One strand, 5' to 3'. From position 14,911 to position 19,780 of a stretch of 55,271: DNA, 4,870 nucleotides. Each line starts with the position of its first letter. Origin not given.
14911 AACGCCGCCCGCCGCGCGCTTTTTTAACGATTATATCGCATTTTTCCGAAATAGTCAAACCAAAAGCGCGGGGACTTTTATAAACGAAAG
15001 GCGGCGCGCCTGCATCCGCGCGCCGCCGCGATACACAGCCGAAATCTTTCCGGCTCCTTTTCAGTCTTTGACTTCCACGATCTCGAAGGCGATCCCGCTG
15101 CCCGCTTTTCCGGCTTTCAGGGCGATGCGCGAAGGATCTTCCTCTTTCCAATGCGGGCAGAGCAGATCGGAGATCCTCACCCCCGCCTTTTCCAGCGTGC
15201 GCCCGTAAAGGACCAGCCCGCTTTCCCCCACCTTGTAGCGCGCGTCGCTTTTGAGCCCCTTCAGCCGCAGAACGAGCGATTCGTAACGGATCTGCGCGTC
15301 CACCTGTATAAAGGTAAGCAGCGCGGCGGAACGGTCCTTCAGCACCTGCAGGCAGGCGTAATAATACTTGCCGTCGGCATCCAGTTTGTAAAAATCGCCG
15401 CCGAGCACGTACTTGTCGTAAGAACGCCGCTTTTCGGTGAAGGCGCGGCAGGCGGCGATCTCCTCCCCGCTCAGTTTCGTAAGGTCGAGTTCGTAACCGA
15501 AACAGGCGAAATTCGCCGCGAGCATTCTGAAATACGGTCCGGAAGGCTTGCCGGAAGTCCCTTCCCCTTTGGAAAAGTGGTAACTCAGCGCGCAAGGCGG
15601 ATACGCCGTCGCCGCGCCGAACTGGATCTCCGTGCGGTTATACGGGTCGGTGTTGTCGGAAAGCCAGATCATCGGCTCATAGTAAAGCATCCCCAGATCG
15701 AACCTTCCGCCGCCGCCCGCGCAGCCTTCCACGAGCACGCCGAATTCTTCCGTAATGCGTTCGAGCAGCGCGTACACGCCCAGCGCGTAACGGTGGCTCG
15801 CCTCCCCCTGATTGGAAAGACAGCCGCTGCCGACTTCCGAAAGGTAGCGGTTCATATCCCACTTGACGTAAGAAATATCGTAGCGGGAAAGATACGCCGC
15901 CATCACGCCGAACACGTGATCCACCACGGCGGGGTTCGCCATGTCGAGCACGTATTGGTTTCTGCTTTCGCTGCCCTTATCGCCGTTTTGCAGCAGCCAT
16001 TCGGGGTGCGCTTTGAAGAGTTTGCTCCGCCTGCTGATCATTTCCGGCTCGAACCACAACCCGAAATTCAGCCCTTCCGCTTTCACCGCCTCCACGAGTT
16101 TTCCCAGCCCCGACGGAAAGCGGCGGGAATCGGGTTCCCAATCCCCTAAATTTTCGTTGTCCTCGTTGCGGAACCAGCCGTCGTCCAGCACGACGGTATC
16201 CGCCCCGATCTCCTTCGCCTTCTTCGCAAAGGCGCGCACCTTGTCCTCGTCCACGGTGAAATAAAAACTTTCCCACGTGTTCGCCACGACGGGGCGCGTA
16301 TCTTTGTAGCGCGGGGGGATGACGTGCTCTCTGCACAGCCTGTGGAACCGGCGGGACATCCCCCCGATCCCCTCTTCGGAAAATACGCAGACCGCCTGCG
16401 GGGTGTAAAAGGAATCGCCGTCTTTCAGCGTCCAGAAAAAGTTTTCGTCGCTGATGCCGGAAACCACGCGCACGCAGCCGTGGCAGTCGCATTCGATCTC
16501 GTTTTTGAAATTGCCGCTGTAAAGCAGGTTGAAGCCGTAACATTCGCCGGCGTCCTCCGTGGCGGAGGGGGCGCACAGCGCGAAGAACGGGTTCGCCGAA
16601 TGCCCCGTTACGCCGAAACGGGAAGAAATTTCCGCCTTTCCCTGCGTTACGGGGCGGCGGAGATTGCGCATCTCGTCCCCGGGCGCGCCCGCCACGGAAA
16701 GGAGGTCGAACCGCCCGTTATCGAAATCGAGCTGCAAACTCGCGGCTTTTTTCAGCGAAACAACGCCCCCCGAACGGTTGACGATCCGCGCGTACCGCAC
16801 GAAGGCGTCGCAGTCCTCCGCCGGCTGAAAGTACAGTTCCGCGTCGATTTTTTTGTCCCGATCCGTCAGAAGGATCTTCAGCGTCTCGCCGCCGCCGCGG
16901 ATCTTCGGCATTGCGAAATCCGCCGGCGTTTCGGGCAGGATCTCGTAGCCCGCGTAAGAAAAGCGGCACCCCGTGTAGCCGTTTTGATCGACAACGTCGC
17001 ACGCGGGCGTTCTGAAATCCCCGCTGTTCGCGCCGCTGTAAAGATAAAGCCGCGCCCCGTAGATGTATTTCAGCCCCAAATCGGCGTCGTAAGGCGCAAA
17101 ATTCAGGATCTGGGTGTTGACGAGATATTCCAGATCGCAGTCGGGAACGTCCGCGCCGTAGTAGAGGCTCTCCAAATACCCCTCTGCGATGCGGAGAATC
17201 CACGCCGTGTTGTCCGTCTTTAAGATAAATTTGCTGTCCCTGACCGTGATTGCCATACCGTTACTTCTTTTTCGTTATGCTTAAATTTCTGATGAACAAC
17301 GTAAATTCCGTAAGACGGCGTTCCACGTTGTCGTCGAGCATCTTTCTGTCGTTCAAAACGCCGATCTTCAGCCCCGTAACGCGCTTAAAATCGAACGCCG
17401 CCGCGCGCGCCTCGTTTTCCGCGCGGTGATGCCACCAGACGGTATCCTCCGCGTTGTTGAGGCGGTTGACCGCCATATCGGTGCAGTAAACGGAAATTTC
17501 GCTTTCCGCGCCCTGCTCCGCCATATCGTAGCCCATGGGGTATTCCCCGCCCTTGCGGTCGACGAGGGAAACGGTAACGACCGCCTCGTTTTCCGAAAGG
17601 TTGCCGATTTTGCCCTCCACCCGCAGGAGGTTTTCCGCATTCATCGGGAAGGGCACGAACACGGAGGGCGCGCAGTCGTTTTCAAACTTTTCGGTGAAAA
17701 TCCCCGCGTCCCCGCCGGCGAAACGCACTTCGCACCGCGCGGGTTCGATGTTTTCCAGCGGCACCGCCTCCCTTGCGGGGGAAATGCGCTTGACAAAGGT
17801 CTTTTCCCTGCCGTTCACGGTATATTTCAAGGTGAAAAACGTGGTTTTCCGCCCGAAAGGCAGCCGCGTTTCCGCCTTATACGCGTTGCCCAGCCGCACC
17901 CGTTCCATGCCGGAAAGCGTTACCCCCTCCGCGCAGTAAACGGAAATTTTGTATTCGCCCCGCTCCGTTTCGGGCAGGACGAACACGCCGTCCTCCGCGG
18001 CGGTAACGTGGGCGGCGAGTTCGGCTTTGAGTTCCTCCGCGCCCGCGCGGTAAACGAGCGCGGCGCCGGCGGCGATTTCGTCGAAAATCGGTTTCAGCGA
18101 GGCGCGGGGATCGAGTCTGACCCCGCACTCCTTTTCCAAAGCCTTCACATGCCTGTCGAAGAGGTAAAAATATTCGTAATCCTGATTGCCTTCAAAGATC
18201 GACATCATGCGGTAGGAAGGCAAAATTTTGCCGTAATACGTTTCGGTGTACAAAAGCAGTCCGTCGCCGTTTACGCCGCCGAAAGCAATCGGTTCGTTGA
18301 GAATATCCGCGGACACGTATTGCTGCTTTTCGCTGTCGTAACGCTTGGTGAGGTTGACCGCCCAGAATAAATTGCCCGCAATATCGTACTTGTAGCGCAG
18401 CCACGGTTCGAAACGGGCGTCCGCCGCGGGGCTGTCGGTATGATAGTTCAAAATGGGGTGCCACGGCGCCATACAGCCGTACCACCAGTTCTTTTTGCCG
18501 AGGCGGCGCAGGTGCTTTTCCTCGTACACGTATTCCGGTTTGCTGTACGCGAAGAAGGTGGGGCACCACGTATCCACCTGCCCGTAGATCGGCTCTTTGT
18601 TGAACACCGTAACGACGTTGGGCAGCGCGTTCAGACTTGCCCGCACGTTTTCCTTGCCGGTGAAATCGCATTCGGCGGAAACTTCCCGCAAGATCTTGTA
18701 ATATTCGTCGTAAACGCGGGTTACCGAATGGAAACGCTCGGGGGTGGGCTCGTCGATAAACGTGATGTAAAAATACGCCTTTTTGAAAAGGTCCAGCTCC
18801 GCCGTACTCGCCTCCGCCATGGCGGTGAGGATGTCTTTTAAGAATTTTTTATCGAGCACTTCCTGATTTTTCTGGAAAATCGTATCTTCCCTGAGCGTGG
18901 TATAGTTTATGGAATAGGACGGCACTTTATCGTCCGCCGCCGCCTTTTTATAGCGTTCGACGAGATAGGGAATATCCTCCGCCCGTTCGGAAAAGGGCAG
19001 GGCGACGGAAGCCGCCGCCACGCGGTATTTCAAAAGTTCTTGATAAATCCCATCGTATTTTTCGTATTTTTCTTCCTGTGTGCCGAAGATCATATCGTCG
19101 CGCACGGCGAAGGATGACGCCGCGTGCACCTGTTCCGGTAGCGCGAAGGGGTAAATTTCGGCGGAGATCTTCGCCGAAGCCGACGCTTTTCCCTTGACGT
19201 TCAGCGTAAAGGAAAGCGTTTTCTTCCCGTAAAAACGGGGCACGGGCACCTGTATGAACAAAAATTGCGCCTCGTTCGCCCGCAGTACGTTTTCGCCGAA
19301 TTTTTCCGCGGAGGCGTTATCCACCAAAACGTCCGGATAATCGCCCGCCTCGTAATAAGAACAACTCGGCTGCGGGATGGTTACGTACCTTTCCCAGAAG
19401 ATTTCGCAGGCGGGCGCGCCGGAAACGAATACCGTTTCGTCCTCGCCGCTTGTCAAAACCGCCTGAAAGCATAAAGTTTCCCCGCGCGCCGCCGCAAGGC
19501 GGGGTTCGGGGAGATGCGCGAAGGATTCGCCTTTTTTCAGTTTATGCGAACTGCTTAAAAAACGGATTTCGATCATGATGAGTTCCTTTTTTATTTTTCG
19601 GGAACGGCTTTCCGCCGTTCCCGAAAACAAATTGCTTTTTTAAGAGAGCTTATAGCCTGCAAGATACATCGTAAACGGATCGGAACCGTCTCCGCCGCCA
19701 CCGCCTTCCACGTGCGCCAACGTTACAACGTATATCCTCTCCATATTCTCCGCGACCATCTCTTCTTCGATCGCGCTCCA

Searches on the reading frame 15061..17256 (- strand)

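Call 6: search_protein_families(library=pfam, proteins=[window:15061-17256:-], max_evalue=0.01)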
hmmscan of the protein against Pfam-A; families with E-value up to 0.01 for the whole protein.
window:15061-17256:- (731 aa): 6 families
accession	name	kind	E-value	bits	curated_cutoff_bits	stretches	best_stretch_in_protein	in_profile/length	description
PF02065.24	Melibiase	-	9.7e-108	360.6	27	1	282-607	1-334/347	Melibiase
PF16875.11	Glyco_hydro_36N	-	6.9e-59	199.8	27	1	26-278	1-253/253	Glycosyl hydrolase family 36 N-terminal domain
PF16874.11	Glyco_hydro_36C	-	5.1e-11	43.3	27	1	637-697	6-66/77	Glycosyl hydrolase family 36 C-terminal domain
PF01055.32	Glyco_hydro_31_2nd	-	1.5e-08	34.9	23.5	1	328-481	12-168/328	Glycosyl hydrolases family 31 TIM-barrel domain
PF02638.21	GHL10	-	4.8e-05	23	27.9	1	384-473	72-168/311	Glycosyl hydrolase-like 10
PF16499.11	Melibiase_2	-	8.7e-05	22.4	23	1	346-401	42-96/284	Alpha galactosidase A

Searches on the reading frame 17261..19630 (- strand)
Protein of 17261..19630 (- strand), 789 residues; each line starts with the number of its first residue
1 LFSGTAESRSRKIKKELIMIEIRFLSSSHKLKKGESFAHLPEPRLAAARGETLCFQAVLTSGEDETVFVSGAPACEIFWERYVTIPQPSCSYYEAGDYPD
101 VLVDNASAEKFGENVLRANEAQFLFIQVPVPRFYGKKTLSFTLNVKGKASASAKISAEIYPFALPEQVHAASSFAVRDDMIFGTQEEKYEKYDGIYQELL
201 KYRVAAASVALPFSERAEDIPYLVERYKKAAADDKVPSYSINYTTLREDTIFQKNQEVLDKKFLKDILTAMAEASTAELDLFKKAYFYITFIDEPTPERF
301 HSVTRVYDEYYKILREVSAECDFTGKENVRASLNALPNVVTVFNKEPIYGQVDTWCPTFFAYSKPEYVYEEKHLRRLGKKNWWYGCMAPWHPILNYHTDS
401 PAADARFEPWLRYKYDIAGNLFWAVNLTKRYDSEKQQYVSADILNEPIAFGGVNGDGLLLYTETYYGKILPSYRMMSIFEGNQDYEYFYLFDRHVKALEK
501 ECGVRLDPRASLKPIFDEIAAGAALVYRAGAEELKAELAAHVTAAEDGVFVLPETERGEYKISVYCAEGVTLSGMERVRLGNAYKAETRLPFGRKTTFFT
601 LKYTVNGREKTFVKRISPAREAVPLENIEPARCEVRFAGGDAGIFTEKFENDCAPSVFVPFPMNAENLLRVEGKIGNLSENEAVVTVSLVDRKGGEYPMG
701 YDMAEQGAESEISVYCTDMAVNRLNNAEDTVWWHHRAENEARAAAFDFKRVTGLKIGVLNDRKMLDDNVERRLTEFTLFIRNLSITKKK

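Call 6: search_protein_families(library=pfam, proteins=[window:17261-19630:-], max_evalue=0.01)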
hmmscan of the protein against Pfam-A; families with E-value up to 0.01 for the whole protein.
window:17261-19630:- (789 aa): 1 family
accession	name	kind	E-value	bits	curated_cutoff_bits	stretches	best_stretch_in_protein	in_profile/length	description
PF13320.12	GH123_cat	-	1.3e-08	35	23.1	1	254-489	125-322/324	Glycoside hydrolase 123, catalytic domain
